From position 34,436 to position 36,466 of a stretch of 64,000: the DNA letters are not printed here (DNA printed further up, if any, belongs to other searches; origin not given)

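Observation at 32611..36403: Low-GC island carrying a two-gene OLD-ATPase/TOPRIM plus UvrD-helicase (Gabija / Class-2 OLD-like) defence cassette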

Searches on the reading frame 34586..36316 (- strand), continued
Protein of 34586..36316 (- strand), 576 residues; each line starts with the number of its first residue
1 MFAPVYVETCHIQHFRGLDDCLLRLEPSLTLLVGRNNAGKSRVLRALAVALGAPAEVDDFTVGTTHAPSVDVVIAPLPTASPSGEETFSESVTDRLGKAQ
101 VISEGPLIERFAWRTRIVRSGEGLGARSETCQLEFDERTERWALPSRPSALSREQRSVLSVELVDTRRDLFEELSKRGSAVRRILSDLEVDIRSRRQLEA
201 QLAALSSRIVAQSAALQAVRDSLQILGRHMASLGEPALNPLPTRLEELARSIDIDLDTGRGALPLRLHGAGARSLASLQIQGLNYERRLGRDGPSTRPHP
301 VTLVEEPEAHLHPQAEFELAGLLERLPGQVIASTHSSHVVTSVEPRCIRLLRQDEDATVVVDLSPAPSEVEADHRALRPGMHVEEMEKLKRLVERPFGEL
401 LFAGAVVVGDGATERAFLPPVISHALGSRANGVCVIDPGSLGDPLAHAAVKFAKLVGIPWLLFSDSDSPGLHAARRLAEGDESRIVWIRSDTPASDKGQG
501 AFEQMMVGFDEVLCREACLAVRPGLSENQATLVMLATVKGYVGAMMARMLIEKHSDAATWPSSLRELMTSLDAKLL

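Call 29: search_solved_structures(query=A1, max_evalue=0.01, show_alignments=3)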
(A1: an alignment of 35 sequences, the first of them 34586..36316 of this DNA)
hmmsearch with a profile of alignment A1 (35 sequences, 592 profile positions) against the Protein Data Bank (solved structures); distinct sequences matched with E-value up to 0.01: 45.
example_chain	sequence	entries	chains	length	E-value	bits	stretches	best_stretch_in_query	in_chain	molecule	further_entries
6p74_A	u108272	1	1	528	1.9e-17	66.1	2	315-480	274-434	Putative ATP-dependent endonuclease of the OLD family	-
9n69_A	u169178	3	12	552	2.1e-16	62.7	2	13-62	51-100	AAA family ATPase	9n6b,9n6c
8ee4_A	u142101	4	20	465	6.3e-14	54.5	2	288-368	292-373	PtuA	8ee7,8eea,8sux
9vh1_D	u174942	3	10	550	1.4e-13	53.3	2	313-365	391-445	Retron Ec78 probable ATPase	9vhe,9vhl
9vkz_A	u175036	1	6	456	1.5e-13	53.3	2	14-61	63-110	Retron Ec78 probable ATPase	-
9kjx_B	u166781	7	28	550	2.3e-13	52.6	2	14-61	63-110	AAA family ATPase | Retron I-A effector PtuA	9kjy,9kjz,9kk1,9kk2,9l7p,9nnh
9u9y_A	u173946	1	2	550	3.4e-13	52.1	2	313-365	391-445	AAA family ATPase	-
22bu_B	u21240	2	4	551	7.6e-13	50.9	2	313-380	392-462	AAA family ATPase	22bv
9nnb_C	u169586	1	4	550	1.5e-12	49.9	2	14-61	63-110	Retron I-A effector PtuA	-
9nnk_C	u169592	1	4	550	1.5e-12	49.9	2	14-61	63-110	Retreon I-A effector PtuA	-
22et_E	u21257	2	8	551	1.9e-12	49.6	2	313-380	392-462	PtuA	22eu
9e8z_C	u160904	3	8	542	4e-10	41.9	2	312-367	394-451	Retron Ec83 probable ATPase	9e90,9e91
9o4a_A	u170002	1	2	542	1e-08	37.3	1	11-62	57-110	Retron Ec83 probable ATPase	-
1us8_A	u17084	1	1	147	6.9e-07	31.2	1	17-85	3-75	DNA DOUBLE-STRAND BREAK REPAIR RAD50 ATPASE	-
1f2t_A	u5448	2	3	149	7.2e-07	31.2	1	17-85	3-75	RAD50 ABC-ATPASE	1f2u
8sm3_A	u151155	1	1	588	3.7e-05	25.5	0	313-373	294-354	Endonuclease GajA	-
8u7i_A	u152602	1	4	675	4.2e-05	25.3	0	313-373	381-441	Endonuclease GajA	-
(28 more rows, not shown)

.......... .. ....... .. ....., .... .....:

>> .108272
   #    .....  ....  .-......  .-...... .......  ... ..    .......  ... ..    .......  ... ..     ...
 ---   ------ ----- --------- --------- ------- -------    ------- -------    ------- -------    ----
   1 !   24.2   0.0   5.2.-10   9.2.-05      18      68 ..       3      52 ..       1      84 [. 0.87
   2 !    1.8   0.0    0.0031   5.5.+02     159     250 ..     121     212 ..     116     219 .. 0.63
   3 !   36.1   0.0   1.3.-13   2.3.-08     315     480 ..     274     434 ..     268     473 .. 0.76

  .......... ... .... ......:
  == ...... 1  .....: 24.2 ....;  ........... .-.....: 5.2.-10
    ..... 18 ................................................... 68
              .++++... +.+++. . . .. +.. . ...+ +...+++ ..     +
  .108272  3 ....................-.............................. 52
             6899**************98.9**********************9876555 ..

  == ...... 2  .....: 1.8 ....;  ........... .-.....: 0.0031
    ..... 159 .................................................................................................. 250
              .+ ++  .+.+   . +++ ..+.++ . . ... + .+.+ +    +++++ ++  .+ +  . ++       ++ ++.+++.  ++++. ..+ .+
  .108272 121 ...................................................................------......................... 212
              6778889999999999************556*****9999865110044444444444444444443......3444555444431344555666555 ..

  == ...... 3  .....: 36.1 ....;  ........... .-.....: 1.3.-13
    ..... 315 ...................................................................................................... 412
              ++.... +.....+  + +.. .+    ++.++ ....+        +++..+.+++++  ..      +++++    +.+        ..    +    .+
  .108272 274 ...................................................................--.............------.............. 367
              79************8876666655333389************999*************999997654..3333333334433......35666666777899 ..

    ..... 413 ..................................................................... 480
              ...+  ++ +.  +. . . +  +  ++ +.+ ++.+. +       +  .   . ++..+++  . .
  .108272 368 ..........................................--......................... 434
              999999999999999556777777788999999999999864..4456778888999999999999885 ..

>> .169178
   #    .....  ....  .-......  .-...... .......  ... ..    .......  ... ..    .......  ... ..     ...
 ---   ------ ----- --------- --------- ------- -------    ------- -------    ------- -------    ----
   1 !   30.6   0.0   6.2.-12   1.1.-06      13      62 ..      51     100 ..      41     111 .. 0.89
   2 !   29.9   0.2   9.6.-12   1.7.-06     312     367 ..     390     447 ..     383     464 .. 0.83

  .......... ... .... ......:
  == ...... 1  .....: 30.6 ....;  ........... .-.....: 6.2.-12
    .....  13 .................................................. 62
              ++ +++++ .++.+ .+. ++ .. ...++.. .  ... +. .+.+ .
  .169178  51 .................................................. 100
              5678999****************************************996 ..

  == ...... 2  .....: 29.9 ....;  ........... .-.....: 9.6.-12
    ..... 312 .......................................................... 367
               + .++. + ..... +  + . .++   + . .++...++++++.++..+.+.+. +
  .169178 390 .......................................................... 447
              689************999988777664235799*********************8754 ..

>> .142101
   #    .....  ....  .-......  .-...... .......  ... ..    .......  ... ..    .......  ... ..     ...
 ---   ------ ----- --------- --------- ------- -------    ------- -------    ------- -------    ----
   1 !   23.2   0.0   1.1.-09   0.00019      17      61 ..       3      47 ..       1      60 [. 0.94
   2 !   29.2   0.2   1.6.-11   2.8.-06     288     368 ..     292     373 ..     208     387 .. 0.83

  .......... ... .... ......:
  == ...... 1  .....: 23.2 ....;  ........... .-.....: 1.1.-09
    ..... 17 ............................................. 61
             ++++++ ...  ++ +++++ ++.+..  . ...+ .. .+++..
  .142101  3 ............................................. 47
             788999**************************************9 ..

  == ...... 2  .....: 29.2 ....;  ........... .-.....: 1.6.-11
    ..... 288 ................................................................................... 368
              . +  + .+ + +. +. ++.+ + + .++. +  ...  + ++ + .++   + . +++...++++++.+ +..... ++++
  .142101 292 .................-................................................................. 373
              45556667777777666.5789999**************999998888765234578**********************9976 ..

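Call 40: predict_structure(alignment_id=A1)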
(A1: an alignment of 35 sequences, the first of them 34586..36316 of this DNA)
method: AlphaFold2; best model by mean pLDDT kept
length: 576 residues; sequences in the alignment: 35
mean_pLDDT: 76.7   pTM: 0.68
mean pLDDT of the five models: 76.7, 75.6, 73.5, 72.0, 66.8
residues with pLDDT >= 90: 139; 70-90: 289; 50-70: 69; < 50: 79
segments of 3 or more residues with pLDDT < 50: 166-188, 230-234, 251-296
pLDDT, mean of each block of 10 residues (from residue 1): 82 90 91 81 90 85 85 87 81 84 86 91 81 90 90 80 53 37 45 78 80 72 60 56 62 36 30 37 44 51 70 61 79 81 85 78 82 83 84 68 87 88 88 83 87 89 89 89 89 59 89 93 86 88 92 92 94 86
secondary structure, 60 per line:
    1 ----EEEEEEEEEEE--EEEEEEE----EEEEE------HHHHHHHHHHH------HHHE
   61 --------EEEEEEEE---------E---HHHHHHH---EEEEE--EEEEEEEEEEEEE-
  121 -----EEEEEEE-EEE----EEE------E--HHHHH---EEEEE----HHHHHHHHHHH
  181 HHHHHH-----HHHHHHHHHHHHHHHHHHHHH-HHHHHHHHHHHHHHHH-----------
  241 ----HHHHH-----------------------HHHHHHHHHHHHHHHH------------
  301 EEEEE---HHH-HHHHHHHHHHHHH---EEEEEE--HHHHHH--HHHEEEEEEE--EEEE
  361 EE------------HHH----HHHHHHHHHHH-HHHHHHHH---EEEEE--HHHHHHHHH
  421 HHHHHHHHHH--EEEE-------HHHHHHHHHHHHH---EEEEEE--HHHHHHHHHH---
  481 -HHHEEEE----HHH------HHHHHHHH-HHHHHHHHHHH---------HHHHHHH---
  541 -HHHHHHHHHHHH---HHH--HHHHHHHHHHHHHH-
elements in order: E5-15 E18-24 E29-33 H40-50 E69-76 H90-96 E100-104 E107-119 E126-132 E134-136 E141-143 H153-157 E161-165 H170-186 H192-212 H214-229 H245-249 H273-288 E301-305 H313-325 E329-334 H337-342 E348-354 E357-362 H382-392 H394-401 E405-409 H412-430 E433-436 H444-456 E460-465 H468-477 E485-488 H502-509 H511-521 H531-537 H542-553 H562-575
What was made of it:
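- On Gabija / class 2 OLD system: The model shows five helices after the DxD strand region (H502-575) (call 40).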

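Call 42: fold_search(model_id=the predicted structure, library=pdb)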
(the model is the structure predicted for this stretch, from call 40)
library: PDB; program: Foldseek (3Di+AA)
matches with E <= 10: 1053; with E <= 0.001: 200
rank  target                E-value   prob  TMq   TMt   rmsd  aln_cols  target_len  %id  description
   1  6p74                  7.4e-22  1.00  0.45  0.49  18.5       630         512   19  OLD nuclease from Thermus Scotoductus (released 2020-01-29)
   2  8u7i_A                7.0e-19  1.00  0.44  0.42  20.3       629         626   14  Structure of the phage immune evasion protein Gad1 bound to the Gabija GajAB complex (released 2023-11-22)
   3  8x5i_B                2.2e-18  1.00  0.48  0.49  18.6       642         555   12  Structure of ATP/Mg2+ bound Gabija GajA (released 2024-02-28)
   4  8x5i_D                1.1e-17  1.00  0.45  0.47  19.8       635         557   14  Structure of ATP/Mg2+ bound Gabija GajA (released 2024-02-28)
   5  8sm3_A                2.6e-17  1.00  0.46  0.48  17.8       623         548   13  Structure of Bacillus cereus VD045 Gabija GajA-GajB Complex (released 2023-11-22)
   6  9lpa_B                1.3e-14  1.00  0.40  0.32  21.4       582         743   14  The cryo-EM structure of retron Eco8 in an active state (released 2025-11-19)
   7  8x5i_C                2.1e-14  1.00  0.48  0.56   7.0       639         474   11  Structure of ATP/Mg2+ bound Gabija GajA (released 2024-02-28)
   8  8tjy_A                3.0e-14  1.00  0.46  0.54   8.2       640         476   12  Structure of Gabija AB complex (released 2024-04-24)
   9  8x5i_A                8.8e-14  1.00  0.47  0.55   8.3       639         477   12  Structure of ATP/Mg2+ bound Gabija GajA (released 2024-02-28)
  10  9lp9_B                1.2e-13  1.00  0.38  0.30  19.4       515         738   13  The cryo-EM structure of retron Eco8 in a standby state (released 2025-11-19)
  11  9x94_F                1.7e-13  1.00  0.36  0.29  20.0       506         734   14  Apo Retron-Eco8 complex (released 2026-03-18)
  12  8j4t_A                2.6e-13  1.00  0.43  0.51  13.9       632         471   12  GajA-GajB complex (released 2024-02-21)
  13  9x94_J                3.1e-13  1.00  0.36  0.29  22.5       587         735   14  Apo Retron-Eco8 complex (released 2026-03-18)
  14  8jq9_A                1.2e-12  1.00  0.41  0.49  10.7       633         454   12  Structure of Gabija GajA (released 2024-02-28)
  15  9p4j_A                2.2e-12  1.00  0.36  0.29  19.4       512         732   14  The structure of Retron Eco8 in Apo state (released 2025-11-12)
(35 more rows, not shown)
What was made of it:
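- On Gabija / class 2 OLD system: The fold matches 6p74 and 8sm3 (call 42).
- Closest known: Gabija. Same: The GajA model matches BcGajA structures with Foldseek E-values of 1e-17 to 1e-19 (call 42).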

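Call 57: search_dna_similar(query=window:34586-36316:-, collection=plasmids, mode=protein, max_rows=15)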
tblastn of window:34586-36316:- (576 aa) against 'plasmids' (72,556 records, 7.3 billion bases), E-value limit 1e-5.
Records with a match: 35; places in all: 35; records where one place covers at least 80% of the query: 13.
Best place of each record, by identity: <60% 35.
By first word of the organism name: Escherichia 5; Cupriavidus 3; Rhizobium 3; Enterobacter 2; Acinetobacter 2; Paenibacillus 2; Agrobacterium 2; Methylocystis 2; Phaeobacter 1; Klebsiella 1; and 12 more.
By predicted mobility (MOB-suite, as given by PLSDB): non-mobilizable 20; conjugative 11; mobilizable 4.
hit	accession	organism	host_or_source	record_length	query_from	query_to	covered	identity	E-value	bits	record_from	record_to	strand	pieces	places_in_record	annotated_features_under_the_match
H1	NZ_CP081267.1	Phaeobacter inhibens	-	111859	4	470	81%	28.4%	2e-28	128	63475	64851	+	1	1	AAA family ATPase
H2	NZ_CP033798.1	Enterobacter roggenkampii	Homo sapiens,Rectal swab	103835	5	479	82%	27.8%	2e-28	129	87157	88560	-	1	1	AAA family ATPase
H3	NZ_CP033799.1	Enterobacter roggenkampii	Homo sapiens,Rectal swab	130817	5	479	82%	27.8%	3e-28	128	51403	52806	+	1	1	AAA family ATPase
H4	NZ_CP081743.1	Escherichia coli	-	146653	5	479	82%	27.4%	2e-28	128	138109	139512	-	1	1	AAA family ATPase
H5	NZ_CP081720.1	Escherichia coli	-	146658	5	479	82%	27.4%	2e-28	128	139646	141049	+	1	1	AAA family ATPase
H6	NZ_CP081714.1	Escherichia coli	-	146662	5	479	82%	27.4%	2e-28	128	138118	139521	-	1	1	AAA family ATPase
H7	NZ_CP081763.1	Escherichia coli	-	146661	5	479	82%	27.4%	2e-28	128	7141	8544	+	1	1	AAA family ATPase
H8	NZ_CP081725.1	Escherichia coli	-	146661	5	479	82%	27.4%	2e-28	128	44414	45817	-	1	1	AAA family ATPase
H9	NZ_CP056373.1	Klebsiella pneumoniae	culture,Wastewater influent sample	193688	5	479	82%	27.4%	2e-28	128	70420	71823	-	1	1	AAA family ATPase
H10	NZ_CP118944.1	Aeromonas hydrophila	Homo sapiens,cell culture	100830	5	479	82%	27.2%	4e-28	127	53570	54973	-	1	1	AAA family ATPase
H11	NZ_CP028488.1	Yersinia massiliensis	Whole organism,Dried Tofu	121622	5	467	80%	27.4%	4e-29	130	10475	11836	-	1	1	AAA family ATPase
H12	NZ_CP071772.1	Acinetobacter towneri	porcine,cell culture,feces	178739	15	467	79%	27.3%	1e-26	123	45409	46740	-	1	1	AAA family ATPase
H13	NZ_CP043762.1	Paenibacillus sp. 37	whole organism,rhizosphere of Abies ...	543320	12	471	80%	26.8%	1e-27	126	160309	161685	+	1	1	AAA family ATPase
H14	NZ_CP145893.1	Paenibacillus amylolyticus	whole organism,soil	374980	12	471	80%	26.8%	3e-27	124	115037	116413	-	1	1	AAA family ATPase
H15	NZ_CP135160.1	Acinetobacter pittii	Homo sapiens,sputum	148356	15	468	79%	27.0%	1e-27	126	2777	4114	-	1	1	AAA family ATPase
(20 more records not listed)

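Call 58: search_dna_similar(query=window:34586-36316:-, collection=phages, mode=protein, max_rows=10)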
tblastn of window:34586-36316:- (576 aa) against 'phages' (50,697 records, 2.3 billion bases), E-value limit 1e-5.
No match.
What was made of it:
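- Tried and rejected: The best plasmid hit is 28% identical, and there is no phage hit (calls 57, 58).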

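Call 62: find_encoding_contigs(protein=P0091, flank=8000, max_places=2)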
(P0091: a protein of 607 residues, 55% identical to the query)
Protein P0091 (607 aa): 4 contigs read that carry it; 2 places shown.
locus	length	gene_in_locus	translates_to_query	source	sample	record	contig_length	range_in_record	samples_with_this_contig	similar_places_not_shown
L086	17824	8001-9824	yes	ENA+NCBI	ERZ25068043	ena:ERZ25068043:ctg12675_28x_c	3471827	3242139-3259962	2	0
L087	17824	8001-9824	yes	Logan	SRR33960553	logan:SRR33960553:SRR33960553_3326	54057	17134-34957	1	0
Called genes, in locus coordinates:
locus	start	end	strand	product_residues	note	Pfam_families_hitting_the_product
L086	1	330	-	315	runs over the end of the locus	PF00561:Abhydrolase_1, PF12146:Hydrolase_4, PF12697:Abhydrolase_6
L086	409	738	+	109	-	PF04237:YjbR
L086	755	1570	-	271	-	PF01061:ABC2_membrane, PF12698:ABC2_membrane_3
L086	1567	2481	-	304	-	PF00005:ABC_tran, PF13304:AAA_21 (weak), PF26919:ABC-like_C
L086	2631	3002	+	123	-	-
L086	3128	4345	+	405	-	PF00067:p450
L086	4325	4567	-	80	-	PF05853:BKACE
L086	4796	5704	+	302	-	-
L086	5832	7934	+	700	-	PF00270:DEAD, PF04851:ResIII, PF22527:DEXQc_Suv3, PF00271:Helicase_C (weak), PF12029:DUF3516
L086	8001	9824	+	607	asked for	PF13175:AAA_15, PF13476:AAA_23, PF13304:AAA_21, PF13175:AAA_15, PF11398:DUF2813, PF20469:OLD-like_TOPRIM (weak)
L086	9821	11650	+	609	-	PF00580:UvrD-helicase, PF13245:AAA_19, PF13401:AAA_22 (faint), PF13604:AAA_30 (faint), PF00580:UvrD-helicase, PF13361:UvrD_C, PF13538:UvrD_C_2 (weak)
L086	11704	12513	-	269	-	PF23441:SDR (weak), PF00106:adh_short, PF08659:KR, PF13561:adh_short_C2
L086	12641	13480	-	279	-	-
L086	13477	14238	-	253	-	PF11716:MDMPI_N, PF07398:MDMPI_C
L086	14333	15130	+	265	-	PF00106:adh_short (faint), PF13561:adh_short_C2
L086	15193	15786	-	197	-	PF01451:LMWPc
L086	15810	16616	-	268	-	-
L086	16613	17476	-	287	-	PF01144:CoA_trans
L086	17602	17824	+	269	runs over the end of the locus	PF23441:SDR (weak), PF00106:adh_short, PF01370:Epimerase (faint), PF08659:KR, PF13561:adh_short_C2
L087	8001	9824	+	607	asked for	PF13175:AAA_15, PF13476:AAA_23, PF13304:AAA_21, PF13175:AAA_15, PF11398:DUF2813, PF20469:OLD-like_TOPRIM (weak)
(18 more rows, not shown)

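Call 63: find_encoding_contigs(protein=P0002, flank=8000, max_places=2)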
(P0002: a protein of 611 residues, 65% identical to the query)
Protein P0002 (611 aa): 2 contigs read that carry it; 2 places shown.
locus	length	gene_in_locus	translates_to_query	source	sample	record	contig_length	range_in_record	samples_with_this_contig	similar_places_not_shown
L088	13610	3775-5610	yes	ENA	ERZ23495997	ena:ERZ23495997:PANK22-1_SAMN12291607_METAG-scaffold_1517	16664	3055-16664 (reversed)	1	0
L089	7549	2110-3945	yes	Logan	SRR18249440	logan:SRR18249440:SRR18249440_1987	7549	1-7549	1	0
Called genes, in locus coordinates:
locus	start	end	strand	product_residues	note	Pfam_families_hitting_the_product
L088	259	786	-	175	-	PF00293:NUDIX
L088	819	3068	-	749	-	PF13089:PP_kinase_N, PF02503:PP_kinase, PF17941:PP_kinase_C_1, PF13091:PLDc_2 (weak), PF13090:PP_kinase_C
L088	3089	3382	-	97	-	-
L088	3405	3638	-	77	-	PF02416:TatA_B_E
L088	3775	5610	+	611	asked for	PF02463:SMC_N (faint), PF13175:AAA_15, PF13476:AAA_23, PF13304:AAA_21, PF13175:AAA_15, PF11398:DUF2813, PF20469:OLD-like_TOPRIM (weak)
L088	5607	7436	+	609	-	PF00270:DEAD (faint), PF00580:UvrD-helicase, PF13245:AAA_19, PF13401:AAA_22 (faint), PF13604:AAA_30 (weak), PF13361:UvrD_C, PF13538:UvrD_C_2 (weak)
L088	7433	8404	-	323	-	PF01145:Band_7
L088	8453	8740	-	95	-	PF02467:Whib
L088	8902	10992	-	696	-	PF27532:Mb0984_helical, PF27098:Rv0959_3rd, PF13519:VWA_2 (weak)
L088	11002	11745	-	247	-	PF13489:Methyltransf_23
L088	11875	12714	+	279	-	PF22622:MFE-2_hydrat-2_N, PF13452:FAS1_DH_region (faint), PF01575:MaoC_dehydratas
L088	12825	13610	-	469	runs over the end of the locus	PF07728:AAA_5 (faint)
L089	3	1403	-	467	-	?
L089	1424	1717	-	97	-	-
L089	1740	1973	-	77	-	PF02416:TatA_B_E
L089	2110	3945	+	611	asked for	PF02463:SMC_N (faint), PF13175:AAA_15, PF13476:AAA_23, PF13304:AAA_21, PF13175:AAA_15, PF11398:DUF2813, PF20469:OLD-like_TOPRIM (weak)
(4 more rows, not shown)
